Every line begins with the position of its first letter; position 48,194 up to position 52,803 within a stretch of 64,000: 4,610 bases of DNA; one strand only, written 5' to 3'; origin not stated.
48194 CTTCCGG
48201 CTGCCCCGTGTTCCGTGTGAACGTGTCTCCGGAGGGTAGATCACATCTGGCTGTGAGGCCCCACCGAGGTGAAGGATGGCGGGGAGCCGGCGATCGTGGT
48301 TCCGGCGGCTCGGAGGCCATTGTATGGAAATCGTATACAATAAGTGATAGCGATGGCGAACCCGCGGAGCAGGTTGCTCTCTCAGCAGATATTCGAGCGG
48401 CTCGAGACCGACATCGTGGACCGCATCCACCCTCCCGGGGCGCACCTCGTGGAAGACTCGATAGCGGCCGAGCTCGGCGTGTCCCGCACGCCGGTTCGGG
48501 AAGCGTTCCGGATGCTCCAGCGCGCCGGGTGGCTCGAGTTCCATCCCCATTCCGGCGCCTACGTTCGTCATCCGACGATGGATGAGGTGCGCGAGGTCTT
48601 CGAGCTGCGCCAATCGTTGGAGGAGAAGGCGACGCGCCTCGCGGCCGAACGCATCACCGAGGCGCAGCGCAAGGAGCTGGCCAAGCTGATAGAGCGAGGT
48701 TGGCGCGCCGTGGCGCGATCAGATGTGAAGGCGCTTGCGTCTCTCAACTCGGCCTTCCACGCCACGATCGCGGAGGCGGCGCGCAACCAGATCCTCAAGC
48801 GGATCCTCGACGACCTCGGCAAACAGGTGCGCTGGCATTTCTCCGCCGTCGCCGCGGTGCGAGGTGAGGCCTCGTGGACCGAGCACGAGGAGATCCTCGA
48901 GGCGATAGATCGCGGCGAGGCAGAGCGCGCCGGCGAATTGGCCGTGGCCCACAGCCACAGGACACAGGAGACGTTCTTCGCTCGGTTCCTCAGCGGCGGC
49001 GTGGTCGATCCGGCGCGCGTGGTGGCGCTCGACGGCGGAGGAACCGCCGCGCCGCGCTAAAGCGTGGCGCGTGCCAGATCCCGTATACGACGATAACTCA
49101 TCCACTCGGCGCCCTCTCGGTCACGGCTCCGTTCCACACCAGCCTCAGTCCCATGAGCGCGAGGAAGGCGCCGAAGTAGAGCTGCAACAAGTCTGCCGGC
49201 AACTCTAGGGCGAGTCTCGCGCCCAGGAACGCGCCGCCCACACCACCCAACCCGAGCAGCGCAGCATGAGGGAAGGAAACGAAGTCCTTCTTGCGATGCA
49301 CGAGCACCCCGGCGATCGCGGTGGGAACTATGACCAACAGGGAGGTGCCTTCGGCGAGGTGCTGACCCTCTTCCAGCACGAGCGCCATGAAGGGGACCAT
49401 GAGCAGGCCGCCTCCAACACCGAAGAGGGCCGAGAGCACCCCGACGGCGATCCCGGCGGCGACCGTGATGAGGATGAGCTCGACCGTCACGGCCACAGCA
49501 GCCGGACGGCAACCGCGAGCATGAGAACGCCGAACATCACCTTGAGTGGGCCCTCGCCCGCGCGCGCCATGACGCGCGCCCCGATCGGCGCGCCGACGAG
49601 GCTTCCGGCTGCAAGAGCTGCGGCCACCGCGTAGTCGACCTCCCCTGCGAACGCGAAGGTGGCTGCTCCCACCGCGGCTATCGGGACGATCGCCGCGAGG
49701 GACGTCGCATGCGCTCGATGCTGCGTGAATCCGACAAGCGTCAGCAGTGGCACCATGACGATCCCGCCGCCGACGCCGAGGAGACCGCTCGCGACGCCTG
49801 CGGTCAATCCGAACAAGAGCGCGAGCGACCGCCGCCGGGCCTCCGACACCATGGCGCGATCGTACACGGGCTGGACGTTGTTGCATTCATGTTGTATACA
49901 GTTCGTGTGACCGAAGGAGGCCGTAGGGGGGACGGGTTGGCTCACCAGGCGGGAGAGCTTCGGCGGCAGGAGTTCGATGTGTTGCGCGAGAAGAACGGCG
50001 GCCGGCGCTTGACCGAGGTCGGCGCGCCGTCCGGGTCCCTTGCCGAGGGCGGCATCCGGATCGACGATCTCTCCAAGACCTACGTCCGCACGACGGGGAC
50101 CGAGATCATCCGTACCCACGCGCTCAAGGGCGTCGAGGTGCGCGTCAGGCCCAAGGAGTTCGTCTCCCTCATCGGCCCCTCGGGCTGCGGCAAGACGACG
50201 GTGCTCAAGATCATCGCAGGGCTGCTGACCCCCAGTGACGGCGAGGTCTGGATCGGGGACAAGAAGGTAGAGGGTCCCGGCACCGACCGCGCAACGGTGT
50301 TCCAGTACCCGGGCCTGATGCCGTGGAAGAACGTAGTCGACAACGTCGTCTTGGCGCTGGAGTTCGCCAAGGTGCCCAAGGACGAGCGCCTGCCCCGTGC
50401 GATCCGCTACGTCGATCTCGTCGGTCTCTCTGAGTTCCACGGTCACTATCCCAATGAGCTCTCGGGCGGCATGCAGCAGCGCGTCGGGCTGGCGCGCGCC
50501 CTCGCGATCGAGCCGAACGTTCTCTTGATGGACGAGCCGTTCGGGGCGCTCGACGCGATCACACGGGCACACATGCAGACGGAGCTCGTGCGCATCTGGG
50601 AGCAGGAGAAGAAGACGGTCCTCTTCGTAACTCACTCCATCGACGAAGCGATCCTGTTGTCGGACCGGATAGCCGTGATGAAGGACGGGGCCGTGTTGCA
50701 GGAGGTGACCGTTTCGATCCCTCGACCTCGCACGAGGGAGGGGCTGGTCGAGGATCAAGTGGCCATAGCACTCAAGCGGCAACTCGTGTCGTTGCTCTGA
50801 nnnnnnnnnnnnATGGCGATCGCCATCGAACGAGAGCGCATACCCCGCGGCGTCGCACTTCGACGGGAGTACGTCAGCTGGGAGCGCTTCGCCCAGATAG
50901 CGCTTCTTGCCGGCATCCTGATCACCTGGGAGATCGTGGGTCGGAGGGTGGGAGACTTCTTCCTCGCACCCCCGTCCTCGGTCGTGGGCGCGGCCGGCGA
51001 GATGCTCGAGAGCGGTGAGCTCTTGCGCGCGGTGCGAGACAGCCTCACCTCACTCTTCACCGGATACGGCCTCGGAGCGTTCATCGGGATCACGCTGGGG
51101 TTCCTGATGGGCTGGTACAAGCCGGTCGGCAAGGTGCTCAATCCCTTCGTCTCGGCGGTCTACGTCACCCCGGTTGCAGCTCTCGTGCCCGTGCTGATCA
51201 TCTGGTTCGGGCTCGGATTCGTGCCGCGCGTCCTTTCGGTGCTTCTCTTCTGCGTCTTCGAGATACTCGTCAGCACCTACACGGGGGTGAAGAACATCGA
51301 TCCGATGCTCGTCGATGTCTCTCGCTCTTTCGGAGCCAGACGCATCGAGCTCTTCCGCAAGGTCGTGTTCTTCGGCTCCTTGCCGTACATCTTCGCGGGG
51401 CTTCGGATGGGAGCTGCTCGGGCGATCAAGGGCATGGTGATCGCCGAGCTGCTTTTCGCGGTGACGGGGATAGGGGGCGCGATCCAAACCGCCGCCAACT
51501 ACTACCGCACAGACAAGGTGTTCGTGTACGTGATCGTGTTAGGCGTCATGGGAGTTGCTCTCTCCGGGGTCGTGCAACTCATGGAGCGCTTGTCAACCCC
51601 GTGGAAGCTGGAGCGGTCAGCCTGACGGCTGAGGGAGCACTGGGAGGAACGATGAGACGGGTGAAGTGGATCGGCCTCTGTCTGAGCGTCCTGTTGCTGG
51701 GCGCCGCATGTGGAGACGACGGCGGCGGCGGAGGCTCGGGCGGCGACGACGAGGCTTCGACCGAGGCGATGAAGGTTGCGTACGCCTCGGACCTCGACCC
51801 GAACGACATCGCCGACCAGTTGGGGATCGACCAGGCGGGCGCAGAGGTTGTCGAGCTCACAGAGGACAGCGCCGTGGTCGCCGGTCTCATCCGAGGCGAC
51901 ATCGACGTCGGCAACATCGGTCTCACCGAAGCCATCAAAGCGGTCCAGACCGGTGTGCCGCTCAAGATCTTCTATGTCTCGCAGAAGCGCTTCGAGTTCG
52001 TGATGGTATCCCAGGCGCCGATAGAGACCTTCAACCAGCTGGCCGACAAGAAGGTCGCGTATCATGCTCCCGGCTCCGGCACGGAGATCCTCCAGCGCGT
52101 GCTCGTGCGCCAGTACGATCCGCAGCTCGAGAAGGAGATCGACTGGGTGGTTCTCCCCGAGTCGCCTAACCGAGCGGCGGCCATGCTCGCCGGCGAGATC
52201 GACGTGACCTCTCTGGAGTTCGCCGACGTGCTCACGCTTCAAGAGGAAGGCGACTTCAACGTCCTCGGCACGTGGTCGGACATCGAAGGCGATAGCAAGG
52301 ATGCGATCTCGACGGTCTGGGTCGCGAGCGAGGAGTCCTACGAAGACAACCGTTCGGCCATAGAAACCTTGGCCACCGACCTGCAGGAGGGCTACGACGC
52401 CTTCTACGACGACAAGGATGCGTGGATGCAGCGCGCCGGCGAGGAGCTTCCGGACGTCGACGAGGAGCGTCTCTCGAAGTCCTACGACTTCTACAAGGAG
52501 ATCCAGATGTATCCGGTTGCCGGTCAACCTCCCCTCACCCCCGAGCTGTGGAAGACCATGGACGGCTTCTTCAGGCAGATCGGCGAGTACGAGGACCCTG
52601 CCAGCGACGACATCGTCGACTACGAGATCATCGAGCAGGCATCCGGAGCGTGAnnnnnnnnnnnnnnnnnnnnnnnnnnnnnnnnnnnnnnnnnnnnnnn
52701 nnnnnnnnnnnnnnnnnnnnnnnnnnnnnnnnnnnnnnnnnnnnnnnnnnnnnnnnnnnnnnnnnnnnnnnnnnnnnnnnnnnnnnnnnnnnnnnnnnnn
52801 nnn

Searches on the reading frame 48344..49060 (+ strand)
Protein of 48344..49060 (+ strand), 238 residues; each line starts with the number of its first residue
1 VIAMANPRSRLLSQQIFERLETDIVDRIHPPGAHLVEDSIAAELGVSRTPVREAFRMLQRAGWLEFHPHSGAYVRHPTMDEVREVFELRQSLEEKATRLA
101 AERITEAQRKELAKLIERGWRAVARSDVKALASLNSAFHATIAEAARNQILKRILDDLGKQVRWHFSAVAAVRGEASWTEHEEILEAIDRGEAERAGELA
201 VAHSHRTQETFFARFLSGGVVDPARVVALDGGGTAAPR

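Call 42: search_protein_families(library=pfam, proteins=[window:48344-49060:+], max_evalue=0.0001)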
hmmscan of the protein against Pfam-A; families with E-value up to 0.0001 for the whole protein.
window:48344-49060:+ (238 aa): 2 families
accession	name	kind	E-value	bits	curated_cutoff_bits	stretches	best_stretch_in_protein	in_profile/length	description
PF07729.17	FCD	-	1.5e-25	90.5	24.3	1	84-203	1-122/125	FCD domain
PF00392.27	GntR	-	1.1e-17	63.9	27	1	12-74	1-64/64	Bacterial regulatory proteins, gntR family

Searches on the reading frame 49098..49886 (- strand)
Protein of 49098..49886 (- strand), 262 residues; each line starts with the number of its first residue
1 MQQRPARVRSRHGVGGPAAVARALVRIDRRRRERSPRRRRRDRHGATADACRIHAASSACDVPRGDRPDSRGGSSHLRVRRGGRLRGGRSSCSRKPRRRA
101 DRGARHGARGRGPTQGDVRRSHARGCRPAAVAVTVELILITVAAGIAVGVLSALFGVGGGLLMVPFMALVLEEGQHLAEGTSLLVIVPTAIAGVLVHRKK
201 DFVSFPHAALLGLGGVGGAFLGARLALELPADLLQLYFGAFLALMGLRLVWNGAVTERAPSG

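Call 42: search_protein_families(library=pfam, proteins=[window:49098-49886:-], max_evalue=0.0001)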
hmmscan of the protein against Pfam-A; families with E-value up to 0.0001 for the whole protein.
window:49098-49886:- (262 aa): 1 family
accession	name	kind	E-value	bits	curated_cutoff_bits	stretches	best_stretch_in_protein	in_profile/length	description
PF01925.25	TauE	-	1.2e-24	87.7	32.6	1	142-253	2-111/237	Sulfite exporter TauE/SafE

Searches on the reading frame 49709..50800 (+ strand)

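Call 16: search_protein_families(library=pfam, proteins=[window:49709-50800:+], max_evalue=0.001)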
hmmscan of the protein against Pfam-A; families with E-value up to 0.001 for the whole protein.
window:49709-50800:+ (363 aa): 5 families
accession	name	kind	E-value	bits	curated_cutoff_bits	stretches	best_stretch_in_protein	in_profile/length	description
PF00005.33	ABC_tran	-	1.8e-29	103.5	25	1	139-278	1-136/137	ABC transporter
PF13304.12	AAA_21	-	1.1e-06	29.3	27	0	152-180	2-28/304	AAA domain, putative AbiEii toxin, Type IV TA system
PF00004.35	AAA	-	3.6e-05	24.7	21.2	0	153-172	2-21/131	ATPase family associated with various cellular activities (AAA)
PF03215.21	Rad17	-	0.00022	21.7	23.8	1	138-176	34-72/186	Rad17 P-loop domain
PF13555.12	AAA_29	-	0.00047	20.3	27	1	137-177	10-50/61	P-loop containing region of AAA domain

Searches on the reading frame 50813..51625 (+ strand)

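Call 16: search_protein_families(library=pfam, proteins=[window:50813-51625:+], max_evalue=0.001)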
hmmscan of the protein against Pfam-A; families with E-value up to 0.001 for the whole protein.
window:50813-51625:+ (270 aa): 1 family
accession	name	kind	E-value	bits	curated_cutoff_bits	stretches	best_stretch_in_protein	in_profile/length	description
PF00528.27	BPD_transp_1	-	1.5e-23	83.9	26.4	1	92-259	1-180/184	Binding-protein-dependent transport system inner membrane component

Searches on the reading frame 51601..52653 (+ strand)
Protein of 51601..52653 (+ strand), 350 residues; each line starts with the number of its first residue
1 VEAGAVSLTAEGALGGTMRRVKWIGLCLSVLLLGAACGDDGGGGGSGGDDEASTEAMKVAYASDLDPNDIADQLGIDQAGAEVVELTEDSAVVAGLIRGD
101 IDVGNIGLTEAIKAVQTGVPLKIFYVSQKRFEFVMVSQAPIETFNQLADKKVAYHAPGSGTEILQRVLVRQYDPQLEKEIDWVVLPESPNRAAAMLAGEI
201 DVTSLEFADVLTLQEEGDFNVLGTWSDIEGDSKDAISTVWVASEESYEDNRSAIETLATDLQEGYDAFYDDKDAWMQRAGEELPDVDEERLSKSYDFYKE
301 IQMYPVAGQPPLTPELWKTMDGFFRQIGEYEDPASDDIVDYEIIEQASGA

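Call 16: search_protein_families(library=pfam, proteins=[window:51601-52653:+], max_evalue=0.001)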
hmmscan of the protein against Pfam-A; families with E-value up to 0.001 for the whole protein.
window:51601-52653:+ (350 aa): 4 families
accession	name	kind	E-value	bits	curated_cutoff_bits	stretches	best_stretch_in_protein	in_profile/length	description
PF09084.16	NMT1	-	4.3e-08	33.7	20.5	1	82-271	24-212/216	NMT1/THI5 like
PF12974.12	Phosphonate-bd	-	1.2e-07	31.8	27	1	85-264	35-219/242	ABC transporter, phosphonate, periplasmic substrate-binding protein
PF13379.11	NMT1_2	-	2.6e-06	27.9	24.7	1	80-202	34-175/252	NMT1-like family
PF16868.10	NMT1_3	-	0.0004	20.5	27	1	123-206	85-167/289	NMT1-like family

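Call 31: search_protein_families(library=ncbifam, proteins=[window:51601-52653:+], max_evalue=0.00001)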
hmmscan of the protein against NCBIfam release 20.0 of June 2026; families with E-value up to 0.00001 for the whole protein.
window:51601-52653:+ (350 aa): 3 families
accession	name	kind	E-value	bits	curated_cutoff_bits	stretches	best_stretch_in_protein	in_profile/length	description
TIGR01728.1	SsuA_fam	subfamily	1.6e-15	57.1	163.5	1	82-299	33-246/290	aliphatic sulfonate ABC transporter substrate-binding protein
TIGR01729.1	taurine_ABC_bnd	equivalog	8.4e-08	32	304.25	1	88-278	36-223/300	taurine ABC transporter substrate-binding protein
NF008553.0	PRK11480.1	equivalog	5e-07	29.2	490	1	56-279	24-246/320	taurine ABC transporter substrate-binding protein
